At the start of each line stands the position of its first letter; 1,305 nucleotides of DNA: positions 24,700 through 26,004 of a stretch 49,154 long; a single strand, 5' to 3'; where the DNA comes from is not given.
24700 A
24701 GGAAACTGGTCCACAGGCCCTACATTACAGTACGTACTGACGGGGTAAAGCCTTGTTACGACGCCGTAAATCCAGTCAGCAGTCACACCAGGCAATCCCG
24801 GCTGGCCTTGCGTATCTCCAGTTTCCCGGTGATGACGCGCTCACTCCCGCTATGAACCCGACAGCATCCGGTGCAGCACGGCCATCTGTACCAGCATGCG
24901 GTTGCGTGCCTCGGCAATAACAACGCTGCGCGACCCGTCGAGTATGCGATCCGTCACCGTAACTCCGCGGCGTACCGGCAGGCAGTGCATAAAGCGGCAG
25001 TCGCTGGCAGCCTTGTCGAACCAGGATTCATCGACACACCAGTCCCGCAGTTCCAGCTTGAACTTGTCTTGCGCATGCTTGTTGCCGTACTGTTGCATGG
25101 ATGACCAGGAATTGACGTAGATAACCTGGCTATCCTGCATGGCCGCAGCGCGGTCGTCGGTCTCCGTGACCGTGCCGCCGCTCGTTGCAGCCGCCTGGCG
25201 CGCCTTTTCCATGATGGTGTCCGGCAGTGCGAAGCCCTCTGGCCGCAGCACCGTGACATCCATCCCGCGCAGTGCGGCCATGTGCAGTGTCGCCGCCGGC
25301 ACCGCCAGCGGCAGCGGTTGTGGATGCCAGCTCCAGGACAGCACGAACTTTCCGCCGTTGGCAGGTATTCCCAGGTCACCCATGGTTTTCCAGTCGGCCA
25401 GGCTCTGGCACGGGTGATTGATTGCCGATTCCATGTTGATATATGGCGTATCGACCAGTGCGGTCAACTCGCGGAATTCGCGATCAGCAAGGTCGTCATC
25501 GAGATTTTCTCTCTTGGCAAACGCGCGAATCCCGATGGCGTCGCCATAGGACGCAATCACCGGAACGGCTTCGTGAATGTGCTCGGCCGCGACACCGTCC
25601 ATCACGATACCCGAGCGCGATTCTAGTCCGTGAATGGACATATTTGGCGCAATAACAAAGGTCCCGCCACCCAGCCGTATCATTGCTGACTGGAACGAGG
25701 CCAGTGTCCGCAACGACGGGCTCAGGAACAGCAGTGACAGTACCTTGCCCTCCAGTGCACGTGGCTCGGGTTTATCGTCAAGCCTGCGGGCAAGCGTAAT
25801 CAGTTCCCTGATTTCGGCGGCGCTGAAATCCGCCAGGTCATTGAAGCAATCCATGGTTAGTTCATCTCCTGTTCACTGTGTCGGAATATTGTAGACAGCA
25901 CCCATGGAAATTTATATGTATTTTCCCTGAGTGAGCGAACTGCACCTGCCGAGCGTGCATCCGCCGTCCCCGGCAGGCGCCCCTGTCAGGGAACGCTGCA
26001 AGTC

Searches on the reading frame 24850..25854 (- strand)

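Call 63: search_protein_families(library=pfam, proteins=[window:24850-25854:-], max_evalue=0.00001)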
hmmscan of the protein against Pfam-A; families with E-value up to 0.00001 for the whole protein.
window:24850-25854:- (334 aa): 2 families
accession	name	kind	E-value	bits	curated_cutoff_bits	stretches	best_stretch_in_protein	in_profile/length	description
PF00185.30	OTCace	-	2.4e-33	115.9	29.4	1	190-328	20-155/157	Aspartate/ornithine carbamoyltransferase, Asp/Orn binding domain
PF02729.26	OTCace_N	-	2.1e-25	90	29.9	1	5-158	4-146/148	Aspartate/ornithine carbamoyltransferase, carbamoyl-P binding domain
